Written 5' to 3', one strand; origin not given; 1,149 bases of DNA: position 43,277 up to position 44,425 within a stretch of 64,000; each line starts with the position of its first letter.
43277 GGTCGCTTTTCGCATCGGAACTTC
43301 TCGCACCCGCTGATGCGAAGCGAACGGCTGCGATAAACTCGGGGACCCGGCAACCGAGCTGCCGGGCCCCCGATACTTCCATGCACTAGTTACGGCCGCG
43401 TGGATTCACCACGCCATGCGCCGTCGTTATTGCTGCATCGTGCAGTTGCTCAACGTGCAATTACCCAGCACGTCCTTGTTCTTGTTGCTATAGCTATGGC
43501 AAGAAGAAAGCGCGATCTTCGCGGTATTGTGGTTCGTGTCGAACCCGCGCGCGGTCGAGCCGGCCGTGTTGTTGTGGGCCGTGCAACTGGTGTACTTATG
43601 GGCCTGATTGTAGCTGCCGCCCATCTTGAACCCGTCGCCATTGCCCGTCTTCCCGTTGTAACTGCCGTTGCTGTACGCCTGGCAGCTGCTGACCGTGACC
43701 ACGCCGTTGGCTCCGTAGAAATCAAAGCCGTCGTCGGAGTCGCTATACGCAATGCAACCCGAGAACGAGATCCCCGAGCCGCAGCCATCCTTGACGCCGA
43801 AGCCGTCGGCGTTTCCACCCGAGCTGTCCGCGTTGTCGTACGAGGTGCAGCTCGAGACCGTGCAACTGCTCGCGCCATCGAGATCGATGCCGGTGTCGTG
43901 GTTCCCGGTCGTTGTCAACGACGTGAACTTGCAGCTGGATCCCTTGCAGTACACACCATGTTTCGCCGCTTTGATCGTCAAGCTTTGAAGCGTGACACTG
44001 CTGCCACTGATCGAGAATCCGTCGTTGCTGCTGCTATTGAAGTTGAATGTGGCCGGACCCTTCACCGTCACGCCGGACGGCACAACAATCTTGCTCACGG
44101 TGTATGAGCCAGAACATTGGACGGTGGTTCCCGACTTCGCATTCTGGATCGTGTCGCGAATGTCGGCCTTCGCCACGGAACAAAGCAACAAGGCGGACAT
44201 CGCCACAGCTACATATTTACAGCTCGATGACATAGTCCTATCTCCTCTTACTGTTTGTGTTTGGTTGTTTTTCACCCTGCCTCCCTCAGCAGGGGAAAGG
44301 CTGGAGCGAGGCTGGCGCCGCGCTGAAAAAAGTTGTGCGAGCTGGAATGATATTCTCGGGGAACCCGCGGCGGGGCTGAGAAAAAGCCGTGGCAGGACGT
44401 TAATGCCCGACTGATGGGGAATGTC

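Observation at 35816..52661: Expansion of TMTC-like (GT105) O-mannosyltransferase-type proteins, interleaved with secreted S/T/N-rich beta-helix proteins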

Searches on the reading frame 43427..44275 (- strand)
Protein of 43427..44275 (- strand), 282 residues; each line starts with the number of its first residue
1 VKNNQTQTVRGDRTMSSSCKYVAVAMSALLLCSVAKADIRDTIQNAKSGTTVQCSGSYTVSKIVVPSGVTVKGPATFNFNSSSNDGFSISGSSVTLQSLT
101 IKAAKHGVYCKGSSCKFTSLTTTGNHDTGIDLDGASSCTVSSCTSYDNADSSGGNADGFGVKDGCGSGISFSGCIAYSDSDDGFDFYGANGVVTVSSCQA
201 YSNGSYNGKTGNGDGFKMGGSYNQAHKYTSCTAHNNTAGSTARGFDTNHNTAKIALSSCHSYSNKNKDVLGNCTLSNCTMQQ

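Call 4: search_protein_families(library=pfam, proteins=[window:43427-44275:-], max_evalue=1)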
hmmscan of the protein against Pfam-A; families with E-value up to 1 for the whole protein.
window:43427-44275:- (282 aa): 2 families
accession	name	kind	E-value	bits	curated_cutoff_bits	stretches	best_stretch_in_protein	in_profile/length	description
PF22842.2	Pel9A-like_beta_helix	-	1.4e-10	41.1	25.2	1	85-256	124-317/370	Pel9A-like, right handed beta helix region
PF13229.12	Beta_helix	-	1.8e-08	34.6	25.9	1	78-206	17-140/158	Right handed beta helix region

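Call 9: search_protein_families(library=ncbifam, proteins=[window:43427-44275:-], max_evalue=1)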
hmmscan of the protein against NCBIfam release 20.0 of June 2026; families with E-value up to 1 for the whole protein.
window:43427-44275:- (282 aa): 3 families
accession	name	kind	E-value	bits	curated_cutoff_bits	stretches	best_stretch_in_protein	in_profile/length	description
NF041899.1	pec_ly_PelN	equivalog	1.4e-13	50.5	740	1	8-266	56-327/437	pectate lyase PelN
NF041903.1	exo-PATE_PelX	equivalog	1.7e-07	30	1490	1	87-259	470-636/734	pectate disaccharide-lyase PelX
TIGR03804.1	para_beta_helix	repeat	0.042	13.5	19.45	1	129-148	1-20/44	parallel beta-helix repeat protein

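Call 12: find_homologous_proteins(query=window:43427-44275:-, max_evalue=0.00001)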
Query window:43427-44275:- (282 aa): 251 proteins with E <= 0.00001 among 1240 candidates; the best 120 are listed.
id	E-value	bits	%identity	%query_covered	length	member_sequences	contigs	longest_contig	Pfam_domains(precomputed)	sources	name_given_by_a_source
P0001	1.4e-167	574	100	95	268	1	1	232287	PF13229.13,PF22842.4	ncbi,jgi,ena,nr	ncbi:MAG TPA: right-handed parallel beta-helix repeat-containing protein [Verrucomicrobiae bacterium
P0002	5.3e-134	464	86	94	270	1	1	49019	PF22842.4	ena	-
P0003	7.3e-114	398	73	92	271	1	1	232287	PF13229.13,PF22842.4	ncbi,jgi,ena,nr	ncbi:MAG TPA: right-handed parallel beta-helix repeat-containing protein [Verrucomicrobiae bacterium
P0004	9.0e-113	394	74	93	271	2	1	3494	PF13229.13,PF22842.4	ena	-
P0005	3.6e-112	392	73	95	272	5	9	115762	PF13229.13,PF22842.4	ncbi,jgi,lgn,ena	ncbi:MAG: right-handed parallel beta-helix repeat-containing protein [Verrucomicrobiota bacterium]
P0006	9.9e-112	391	72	95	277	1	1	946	PF22842.4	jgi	jgi:hypothetical protein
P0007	4.9e-109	382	70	95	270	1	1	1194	PF13229.13,PF22842.4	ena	-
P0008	7.4e-109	381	69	94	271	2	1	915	PF13229.13,PF22842.4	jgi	jgi:parallel beta-helix repeat protein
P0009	4.7e-107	375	70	93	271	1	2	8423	PF13229.13,PF22842.4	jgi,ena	-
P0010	4.4e-105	369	69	95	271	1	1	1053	PF13229.13,PF22842.4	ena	-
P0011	2.0e-102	360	68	93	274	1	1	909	PF13229.13,PF22842.4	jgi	jgi:hypothetical protein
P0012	1.8e-101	357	70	91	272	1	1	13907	PF22842.4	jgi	jgi:hypothetical protein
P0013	7.1e-101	355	66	95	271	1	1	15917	PF13229.13,PF22842.4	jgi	jgi:hypothetical protein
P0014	4.1e-99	349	67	95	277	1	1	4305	PF22842.4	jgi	-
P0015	9.0e-98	345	66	92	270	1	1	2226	PF13229.13,PF22842.4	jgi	jgi:hypothetical protein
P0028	1.1e-87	312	59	95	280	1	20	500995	PF13229.13,PF22842.4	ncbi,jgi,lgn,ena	ncbi:MAG: right-handed parallel beta-helix repeat-containing protein [Verrucomicrobiota bacterium]|j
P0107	8.0e-68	247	54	87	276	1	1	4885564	PF13229.13,PF22842.4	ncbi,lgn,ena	-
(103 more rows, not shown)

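Call 14: find_encoding_contigs(protein=P0107, flank=10000, max_places=2)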
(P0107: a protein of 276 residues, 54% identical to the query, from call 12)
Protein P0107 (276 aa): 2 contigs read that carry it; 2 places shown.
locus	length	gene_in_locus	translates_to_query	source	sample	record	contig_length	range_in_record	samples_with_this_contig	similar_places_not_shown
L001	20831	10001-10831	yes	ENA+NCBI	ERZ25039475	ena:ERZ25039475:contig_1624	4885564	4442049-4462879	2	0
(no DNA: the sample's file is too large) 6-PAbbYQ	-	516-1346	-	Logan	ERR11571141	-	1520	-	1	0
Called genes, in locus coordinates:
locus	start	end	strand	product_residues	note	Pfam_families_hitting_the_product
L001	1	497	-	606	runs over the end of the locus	PF13620:CarboxypepD_reg (faint), PF13715:CarbopepD_reg_2 (faint)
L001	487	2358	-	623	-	PF07638:Sigma70_ECF (weak), PF04542:Sigma70_r2, PF04545:Sigma70_r4 (weak), PF13620:CarboxypepD_reg (faint)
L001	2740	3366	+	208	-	PF02057:Glyco_hydro_59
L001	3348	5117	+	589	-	PF02057:Glyco_hydro_59, PF21708:Glyco_hydro_59_C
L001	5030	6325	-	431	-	PF00709:Adenylsucc_synt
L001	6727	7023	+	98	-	-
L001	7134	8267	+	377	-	PF13808:DDE_Tnp_1_assoc, PF01609:DDE_Tnp_1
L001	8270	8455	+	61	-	-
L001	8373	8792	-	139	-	PF04342:DMT_6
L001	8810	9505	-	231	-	PF01128:IspD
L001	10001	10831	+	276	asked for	PF22842:Pel9A-like_beta_helix, PF13229:Beta_helix (weak)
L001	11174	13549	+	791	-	PF13424:TPR_12 (weak), PF13429:TPR_15, PF13432:TPR_16, PF23914:TPR_CcmH_CycH, PF14559:TPR_19, PF07719:TPR_2 (weak), PF13432:TPR_16 (weak), PF13414:TPR_11, +17 more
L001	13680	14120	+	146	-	PF01288:HPPK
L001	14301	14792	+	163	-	-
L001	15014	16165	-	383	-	-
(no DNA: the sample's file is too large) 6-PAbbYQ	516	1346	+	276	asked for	PF22842:Pel9A-like_beta_helix, PF13229:Beta_helix (weak)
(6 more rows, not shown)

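Call 15: find_encoding_contigs(protein=P0028, flank=10000, max_places=2)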
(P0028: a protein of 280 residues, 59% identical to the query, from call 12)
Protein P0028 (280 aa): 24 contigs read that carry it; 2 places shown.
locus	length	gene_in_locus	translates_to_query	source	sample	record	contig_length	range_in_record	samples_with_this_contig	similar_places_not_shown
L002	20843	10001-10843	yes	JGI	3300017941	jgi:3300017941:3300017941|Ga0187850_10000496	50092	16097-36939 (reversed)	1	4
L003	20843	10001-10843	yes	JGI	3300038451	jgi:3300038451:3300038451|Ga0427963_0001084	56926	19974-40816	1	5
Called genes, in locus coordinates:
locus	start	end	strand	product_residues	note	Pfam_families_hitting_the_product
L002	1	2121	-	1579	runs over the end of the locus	PF13895:Ig_2 (faint), PF07679:I-set (faint), PF13927:Ig_3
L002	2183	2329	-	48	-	-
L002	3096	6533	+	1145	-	PF04773:FecR, PF00515:TPR_1 (faint), PF07719:TPR_2 (faint), PF13371:TPR_9 (faint), PF13428:TPR_14 (faint), PF13431:TPR_17 (faint), PF23914:TPR_CcmH_CycH (faint), PF00593:TonB_dep_Rec_b-barrel, +1 more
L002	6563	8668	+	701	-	PF05226:CHASE2, PF00211:Guanylate_cyc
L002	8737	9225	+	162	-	PF00027:cNMP_binding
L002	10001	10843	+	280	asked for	PF22842:Pel9A-like_beta_helix, PF13229:Beta_helix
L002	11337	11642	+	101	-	-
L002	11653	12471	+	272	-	PF22842:Pel9A-like_beta_helix, PF13229:Beta_helix (weak)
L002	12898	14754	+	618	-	PF13424:TPR_12 (faint), PF13428:TPR_14 (faint), PF24575:TPR_Slam (faint), PF00515:TPR_1 (faint), PF07719:TPR_2 (faint), PF13431:TPR_17 (faint), PF13414:TPR_11 (weak), PF13432:TPR_16 (weak), +2 more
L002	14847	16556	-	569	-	PF14559:TPR_19 (faint), PF13424:TPR_12 (faint), PF13431:TPR_17 (faint), PF00515:TPR_1 (weak), PF07719:TPR_2 (faint), PF13181:TPR_8 (faint), PF13374:TPR_10 (faint)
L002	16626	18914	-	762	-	PF13432:TPR_16, PF14559:TPR_19, PF00515:TPR_1, PF13414:TPR_11, PF13424:TPR_12, PF00515:TPR_1, PF07719:TPR_2, PF13414:TPR_11, +29 more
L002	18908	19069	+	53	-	-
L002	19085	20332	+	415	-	-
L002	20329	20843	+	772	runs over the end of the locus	PF14559:TPR_19, PF13432:TPR_16, PF13424:TPR_12, PF13432:TPR_16, PF00515:TPR_1, PF07719:TPR_2, PF13414:TPR_11, PF13414:TPR_11, +38 more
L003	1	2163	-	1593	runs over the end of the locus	PF13895:Ig_2 (faint), PF07679:I-set (faint), PF13927:Ig_3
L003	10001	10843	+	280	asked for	PF22842:Pel9A-like_beta_helix, PF13229:Beta_helix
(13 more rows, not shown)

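Call 18: search_solved_structures(query=A2, max_evalue=0.01, show_alignments=2)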
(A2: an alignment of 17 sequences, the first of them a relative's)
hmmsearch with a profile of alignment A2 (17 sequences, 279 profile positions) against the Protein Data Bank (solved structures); distinct sequences matched with E-value up to 0.01: 2.
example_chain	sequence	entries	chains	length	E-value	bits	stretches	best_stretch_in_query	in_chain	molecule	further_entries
1ru4_A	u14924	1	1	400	2.1e-32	115.7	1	63-262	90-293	Pectate lyase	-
5olq_A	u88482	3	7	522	5.6e-15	58.6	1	101-253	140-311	Rhamnogalacturonan lyase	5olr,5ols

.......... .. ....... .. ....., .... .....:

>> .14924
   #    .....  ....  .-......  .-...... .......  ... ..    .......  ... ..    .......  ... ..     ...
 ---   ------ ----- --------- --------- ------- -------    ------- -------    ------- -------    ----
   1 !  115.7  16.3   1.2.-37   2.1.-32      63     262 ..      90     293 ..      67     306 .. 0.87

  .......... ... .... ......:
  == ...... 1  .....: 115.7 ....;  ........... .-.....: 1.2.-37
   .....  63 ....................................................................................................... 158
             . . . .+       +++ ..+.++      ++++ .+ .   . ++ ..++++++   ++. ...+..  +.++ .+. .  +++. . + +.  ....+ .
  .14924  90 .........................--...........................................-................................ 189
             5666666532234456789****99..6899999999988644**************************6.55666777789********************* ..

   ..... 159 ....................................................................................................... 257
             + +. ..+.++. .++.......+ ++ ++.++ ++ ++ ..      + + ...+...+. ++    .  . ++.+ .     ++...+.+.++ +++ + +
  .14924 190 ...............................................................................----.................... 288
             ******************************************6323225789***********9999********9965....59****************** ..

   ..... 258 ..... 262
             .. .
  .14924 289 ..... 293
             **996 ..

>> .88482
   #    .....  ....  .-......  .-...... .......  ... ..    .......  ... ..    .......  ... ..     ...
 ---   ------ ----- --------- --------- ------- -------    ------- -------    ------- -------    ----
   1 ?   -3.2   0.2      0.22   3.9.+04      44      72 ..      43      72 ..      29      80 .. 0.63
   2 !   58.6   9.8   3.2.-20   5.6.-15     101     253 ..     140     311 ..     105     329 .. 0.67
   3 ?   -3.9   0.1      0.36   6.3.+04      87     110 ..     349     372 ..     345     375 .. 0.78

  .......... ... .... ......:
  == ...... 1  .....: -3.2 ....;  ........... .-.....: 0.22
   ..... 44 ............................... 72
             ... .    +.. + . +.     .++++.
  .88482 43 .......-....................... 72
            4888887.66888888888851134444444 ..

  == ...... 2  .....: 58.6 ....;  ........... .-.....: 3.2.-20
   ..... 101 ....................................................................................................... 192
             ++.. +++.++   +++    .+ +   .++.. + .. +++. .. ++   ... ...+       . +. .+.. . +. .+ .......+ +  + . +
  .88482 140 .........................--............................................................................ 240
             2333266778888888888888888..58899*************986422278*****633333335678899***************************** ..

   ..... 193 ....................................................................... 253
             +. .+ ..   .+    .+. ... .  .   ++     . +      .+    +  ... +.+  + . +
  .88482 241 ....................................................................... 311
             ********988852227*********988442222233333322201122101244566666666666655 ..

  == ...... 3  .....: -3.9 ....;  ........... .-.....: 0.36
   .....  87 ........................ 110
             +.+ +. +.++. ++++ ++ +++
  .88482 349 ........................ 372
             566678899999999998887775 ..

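Call 20: find_related_loci(query=A2, collection=genome_contigs, flank=10000)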
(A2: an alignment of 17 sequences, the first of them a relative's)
Query A2 (268 aa) in genome_contigs; peptide patterns used: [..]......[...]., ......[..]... (x = any residue, [..] = any of these).
600 stretches matched a pattern (row limit reached: there are more); 537 encode a relative of the query (tblastn E <= 1e-3); the best 80 are kept; 78 distinct loci.
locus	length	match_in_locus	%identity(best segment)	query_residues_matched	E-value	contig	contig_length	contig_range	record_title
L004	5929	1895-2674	65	10-267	5e-103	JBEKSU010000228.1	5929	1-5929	MAG: Verrucomicrobiota bacterium isolate SPRUCE 541 SPRUCE_541_228, whole genome shotgun sequence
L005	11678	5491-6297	58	6-267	1e-89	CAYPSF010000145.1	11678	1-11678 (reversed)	MAG TPA_asm: uncultured Bifidobacteriaceae bacterium isolate binchicken_co54_474 genome assembly, contig: NODE_9987_leng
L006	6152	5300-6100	57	9-267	1e-80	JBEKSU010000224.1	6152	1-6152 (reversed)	MAG: Verrucomicrobiota bacterium isolate SPRUCE 541 SPRUCE_541_224, whole genome shotgun sequence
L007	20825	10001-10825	56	4-267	3e-79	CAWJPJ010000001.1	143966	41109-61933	MAG: uncultured Phycisphaerales bacterium isolate MFD04463.bin.2.221 genome assembly, contig: contig_42788, whole genome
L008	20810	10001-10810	53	8-267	1e-76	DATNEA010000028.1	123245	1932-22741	MAG TPA_asm: Candidatus Angelobacter sp. isolate SMAG_U11256 k141_1513905, whole genome shotgun sequence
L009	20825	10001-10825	49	2-268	2e-75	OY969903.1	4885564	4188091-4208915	MAG: uncultured Phycisphaerales bacterium isolate MFD01213.bin.c.1 genome assembly, chromosome: 1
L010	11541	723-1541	53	7-267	3e-72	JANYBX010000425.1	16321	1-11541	MAG: Opitutia bacterium isolate 336R_metabinner_101 336R_k141_1057230, whole genome shotgun sequence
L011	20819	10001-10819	55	8-267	7e-72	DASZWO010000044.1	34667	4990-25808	MAG TPA_asm: Opitutaceae bacterium isolate SMAG_U6159 k141_704186, whole genome shotgun sequence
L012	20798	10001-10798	54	10-267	8e-70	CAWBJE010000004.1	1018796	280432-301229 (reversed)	MAG: uncultured Verrucomicrobiae bacterium isolate MFD05512.bin.2.123 genome assembly, contig: contig_18187, whole genom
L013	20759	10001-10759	53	24-267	6e-68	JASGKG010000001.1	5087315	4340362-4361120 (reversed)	MAG: Nibricoccus sp. isolate 5N562 JMF-2111-06-0005.ont.bin.562_0, whole genome shotgun sequence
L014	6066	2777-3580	51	6-268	8e-68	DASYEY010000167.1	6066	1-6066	MAG TPA_asm: Verrucomicrobiia bacterium isolate SMAG_U4999 k141_4720693, whole genome shotgun sequence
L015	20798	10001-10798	52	6-266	1e-67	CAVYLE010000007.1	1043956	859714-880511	MAG: uncultured Verrucomicrobiae bacterium isolate MFD01476.bin.1.197 genome assembly, contig: contig_237, whole genome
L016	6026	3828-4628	49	6-267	5e-67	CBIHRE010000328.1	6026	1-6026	MAG TPA_asm: uncultured Akkermansia sp. isolate SRR18156201_concoct_26 genome assembly, contig: ERZ27336863.3503, whole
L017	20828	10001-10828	49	6-267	5e-66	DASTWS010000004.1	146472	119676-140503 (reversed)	MAG TPA_asm: Verrucomicrobiia bacterium isolate SMAG_U2394 k141_999156, whole genome shotgun sequence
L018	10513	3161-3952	51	8-267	2e-64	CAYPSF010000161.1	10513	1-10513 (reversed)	MAG TPA_asm: uncultured Bifidobacteriaceae bacterium isolate binchicken_co54_474 genome assembly, contig: NODE_11452_len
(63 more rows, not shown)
